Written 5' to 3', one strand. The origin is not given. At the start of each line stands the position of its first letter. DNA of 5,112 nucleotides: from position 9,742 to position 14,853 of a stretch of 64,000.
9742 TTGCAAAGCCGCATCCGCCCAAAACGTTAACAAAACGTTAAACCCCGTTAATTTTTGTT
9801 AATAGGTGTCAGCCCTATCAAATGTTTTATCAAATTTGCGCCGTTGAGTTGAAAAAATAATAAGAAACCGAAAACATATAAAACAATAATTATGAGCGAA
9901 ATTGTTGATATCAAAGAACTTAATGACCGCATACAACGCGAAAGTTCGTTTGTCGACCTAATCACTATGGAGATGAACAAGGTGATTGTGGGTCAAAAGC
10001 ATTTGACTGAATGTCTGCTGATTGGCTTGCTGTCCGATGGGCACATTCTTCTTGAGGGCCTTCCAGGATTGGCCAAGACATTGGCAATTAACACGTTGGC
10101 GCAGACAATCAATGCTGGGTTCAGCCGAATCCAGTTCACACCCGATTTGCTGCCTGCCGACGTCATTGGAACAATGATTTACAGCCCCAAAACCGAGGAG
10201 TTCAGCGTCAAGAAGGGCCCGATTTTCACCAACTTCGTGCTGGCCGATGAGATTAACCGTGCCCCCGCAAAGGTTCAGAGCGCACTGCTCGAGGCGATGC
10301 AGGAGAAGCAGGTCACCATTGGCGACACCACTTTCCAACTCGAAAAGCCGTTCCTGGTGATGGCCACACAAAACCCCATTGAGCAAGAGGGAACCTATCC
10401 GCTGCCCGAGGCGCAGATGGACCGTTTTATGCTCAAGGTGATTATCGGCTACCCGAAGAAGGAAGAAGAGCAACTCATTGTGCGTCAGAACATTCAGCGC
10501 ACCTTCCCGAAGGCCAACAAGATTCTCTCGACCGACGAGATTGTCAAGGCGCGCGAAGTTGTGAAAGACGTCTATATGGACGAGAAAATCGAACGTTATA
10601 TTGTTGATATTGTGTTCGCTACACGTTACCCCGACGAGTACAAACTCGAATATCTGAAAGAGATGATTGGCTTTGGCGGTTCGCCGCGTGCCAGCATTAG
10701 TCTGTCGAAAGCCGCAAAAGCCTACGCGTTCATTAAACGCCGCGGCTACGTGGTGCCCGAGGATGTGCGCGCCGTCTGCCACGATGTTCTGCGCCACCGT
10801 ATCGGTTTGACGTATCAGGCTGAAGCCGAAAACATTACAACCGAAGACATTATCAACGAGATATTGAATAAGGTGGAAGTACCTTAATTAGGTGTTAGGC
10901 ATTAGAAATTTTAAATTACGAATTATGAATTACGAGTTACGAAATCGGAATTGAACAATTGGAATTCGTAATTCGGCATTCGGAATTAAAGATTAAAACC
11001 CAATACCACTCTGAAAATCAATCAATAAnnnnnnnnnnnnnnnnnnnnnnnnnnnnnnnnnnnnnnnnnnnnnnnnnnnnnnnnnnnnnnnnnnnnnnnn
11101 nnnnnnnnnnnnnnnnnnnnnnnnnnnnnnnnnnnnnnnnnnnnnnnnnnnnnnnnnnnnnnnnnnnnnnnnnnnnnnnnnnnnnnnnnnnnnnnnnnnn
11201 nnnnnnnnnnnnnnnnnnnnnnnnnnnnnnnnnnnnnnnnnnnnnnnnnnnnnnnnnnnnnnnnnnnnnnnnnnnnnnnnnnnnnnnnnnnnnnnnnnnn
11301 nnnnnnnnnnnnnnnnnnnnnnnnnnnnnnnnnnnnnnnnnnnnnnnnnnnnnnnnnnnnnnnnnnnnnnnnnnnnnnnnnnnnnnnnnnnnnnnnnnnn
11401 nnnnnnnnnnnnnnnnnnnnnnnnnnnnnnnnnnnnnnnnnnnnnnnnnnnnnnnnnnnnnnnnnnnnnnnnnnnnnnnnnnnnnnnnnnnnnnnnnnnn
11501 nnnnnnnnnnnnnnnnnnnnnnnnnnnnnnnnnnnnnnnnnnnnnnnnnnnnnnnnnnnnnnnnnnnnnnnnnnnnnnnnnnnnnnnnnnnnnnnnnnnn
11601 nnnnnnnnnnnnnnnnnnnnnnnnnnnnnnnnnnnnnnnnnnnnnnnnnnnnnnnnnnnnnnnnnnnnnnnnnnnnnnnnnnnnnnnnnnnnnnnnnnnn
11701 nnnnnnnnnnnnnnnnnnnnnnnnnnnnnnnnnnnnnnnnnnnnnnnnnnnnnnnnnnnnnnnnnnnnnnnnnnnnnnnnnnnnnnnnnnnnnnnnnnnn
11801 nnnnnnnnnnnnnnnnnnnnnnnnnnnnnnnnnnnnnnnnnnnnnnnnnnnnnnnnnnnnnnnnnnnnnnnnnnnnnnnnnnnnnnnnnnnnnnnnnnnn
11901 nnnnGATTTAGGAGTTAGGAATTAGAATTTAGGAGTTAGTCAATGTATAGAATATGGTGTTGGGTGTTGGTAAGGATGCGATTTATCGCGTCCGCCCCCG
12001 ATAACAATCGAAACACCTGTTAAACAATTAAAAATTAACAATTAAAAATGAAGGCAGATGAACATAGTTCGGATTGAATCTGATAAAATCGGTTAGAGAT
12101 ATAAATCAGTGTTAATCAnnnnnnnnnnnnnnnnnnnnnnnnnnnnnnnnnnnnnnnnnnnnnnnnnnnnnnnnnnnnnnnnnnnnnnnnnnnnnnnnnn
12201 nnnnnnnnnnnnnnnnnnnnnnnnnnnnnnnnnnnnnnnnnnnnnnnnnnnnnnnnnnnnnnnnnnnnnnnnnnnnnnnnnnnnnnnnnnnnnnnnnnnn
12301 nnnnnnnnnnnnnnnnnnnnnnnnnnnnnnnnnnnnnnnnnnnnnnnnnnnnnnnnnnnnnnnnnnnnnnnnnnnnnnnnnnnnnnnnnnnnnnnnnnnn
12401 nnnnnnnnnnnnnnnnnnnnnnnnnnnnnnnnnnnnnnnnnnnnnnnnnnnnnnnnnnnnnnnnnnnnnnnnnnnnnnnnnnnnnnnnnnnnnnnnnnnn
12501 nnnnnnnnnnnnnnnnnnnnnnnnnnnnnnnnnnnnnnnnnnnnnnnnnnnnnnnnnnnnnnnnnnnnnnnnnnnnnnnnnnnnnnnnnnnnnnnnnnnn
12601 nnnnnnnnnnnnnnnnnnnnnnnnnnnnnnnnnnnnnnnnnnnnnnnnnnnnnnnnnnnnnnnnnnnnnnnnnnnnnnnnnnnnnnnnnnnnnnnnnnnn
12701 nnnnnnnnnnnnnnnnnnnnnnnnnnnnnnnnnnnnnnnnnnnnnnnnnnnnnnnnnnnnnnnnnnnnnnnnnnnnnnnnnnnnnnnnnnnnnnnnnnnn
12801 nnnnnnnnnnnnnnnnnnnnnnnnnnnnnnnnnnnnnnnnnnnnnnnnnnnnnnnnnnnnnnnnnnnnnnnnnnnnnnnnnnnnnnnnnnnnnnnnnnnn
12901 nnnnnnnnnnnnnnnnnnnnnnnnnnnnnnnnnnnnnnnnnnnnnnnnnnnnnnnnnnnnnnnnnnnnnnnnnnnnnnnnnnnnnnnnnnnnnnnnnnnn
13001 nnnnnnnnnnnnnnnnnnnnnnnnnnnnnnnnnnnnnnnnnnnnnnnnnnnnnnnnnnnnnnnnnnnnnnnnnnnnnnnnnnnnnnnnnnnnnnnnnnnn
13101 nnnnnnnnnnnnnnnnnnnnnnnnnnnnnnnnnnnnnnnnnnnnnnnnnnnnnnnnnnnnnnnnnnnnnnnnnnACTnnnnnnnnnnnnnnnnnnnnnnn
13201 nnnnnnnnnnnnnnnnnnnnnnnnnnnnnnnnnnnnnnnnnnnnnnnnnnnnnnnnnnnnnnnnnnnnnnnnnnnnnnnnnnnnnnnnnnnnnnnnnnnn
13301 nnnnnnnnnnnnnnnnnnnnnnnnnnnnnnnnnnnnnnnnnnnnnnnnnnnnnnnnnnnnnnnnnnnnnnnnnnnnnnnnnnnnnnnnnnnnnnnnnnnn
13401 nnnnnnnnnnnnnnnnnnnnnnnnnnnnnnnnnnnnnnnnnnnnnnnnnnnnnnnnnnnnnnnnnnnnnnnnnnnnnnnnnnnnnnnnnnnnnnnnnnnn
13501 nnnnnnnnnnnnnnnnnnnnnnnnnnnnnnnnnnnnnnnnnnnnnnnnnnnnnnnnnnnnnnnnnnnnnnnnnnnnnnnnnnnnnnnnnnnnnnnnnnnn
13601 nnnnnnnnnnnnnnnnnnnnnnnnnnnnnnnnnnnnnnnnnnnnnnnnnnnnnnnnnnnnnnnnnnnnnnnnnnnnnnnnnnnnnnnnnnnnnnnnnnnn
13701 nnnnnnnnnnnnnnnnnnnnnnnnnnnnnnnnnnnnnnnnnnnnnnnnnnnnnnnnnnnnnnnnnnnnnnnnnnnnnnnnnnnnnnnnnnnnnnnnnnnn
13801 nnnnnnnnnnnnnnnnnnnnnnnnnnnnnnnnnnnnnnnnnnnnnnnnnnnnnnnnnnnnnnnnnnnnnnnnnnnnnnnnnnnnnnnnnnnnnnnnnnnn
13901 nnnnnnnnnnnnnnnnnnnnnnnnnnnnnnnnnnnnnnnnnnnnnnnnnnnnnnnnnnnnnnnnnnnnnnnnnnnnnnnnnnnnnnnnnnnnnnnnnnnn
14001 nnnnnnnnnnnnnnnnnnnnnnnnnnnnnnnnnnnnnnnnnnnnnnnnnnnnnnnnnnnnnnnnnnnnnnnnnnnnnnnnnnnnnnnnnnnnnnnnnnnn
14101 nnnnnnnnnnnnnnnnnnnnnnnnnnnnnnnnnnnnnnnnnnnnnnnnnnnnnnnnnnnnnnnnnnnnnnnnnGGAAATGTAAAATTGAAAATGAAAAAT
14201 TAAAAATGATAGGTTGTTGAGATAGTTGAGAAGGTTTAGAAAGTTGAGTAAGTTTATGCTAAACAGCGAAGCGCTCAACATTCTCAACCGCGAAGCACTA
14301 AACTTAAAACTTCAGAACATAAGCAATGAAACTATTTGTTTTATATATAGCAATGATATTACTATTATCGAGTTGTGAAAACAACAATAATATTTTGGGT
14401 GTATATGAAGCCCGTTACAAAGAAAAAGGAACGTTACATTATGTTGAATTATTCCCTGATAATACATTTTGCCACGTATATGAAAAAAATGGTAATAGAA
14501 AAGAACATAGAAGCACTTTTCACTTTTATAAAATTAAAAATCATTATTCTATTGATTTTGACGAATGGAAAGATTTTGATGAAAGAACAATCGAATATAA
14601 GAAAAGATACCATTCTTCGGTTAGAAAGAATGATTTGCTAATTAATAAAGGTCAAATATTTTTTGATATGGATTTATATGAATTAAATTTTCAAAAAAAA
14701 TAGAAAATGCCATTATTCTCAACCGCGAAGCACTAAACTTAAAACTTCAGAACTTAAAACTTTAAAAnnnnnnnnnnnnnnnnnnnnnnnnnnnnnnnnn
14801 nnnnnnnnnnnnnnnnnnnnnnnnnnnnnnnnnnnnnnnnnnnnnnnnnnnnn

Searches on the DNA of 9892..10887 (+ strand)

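Call 69: search_rna_families(sources=[L052, L054, L056, L086, L009, L065, L061], threshold=gathering)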
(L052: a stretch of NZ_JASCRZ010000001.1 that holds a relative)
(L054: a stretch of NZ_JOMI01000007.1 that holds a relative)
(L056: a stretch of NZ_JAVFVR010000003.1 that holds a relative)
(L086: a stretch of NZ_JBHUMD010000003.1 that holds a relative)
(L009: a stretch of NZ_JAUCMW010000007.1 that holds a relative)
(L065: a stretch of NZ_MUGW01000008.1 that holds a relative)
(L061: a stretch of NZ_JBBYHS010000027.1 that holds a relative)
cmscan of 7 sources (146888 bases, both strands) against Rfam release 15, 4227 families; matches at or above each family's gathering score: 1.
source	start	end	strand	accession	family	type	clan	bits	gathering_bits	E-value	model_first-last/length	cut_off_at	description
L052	2167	2251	-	RF01705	Flavo-1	Gene; sRNA;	-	54.9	42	8.5e-09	1-76/76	no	Flavo-1 RNA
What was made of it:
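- On Catalogued RNA families (Rfam 15): Nothing falls on the moxR|DUF58 spacers of 7 other loci (call 69).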

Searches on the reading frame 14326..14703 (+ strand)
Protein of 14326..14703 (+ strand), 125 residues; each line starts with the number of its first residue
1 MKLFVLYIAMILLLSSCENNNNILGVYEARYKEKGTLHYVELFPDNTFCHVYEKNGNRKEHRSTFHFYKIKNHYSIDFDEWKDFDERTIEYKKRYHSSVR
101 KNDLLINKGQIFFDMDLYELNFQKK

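Call 43: search_protein_families(library=pfam, proteins=[window:14326-14703:+], max_evalue=0.001)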
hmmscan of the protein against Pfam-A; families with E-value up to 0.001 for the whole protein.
window:14326-14703:+ (125 aa): 0 families

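Call 44: find_encoding_contigs(protein=window:14326-14703:+, flank=3000, max_places=8)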
Protein window:14326-14703:+ (125 aa): 2 contigs read that carry it; 1 place shown.
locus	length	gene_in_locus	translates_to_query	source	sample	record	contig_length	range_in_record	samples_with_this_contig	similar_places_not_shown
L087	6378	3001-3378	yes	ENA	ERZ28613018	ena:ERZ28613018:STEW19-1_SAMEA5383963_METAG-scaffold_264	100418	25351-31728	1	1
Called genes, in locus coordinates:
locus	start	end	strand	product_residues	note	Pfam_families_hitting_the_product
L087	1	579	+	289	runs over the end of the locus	PF01882:DUF58, PF13519:VWA_2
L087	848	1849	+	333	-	-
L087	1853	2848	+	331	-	PF07584:BatA, PF00092:VWA, PF13519:VWA_2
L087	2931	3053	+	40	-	-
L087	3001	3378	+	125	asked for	-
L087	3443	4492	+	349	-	PF07584:BatA, PF00092:VWA, PF13519:VWA_2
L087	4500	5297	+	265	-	PF13176:TPR_7 (faint), PF13181:TPR_8 (faint), PF13414:TPR_11 (faint), PF13432:TPR_16, PF14559:TPR_19, PF13431:TPR_17 (weak), PF00515:TPR_1, PF07719:TPR_2 (weak), +2 more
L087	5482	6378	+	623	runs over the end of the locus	PF13584:BatD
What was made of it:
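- Tried and rejected: An exact-protein look-up found only the same contig (call 44).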
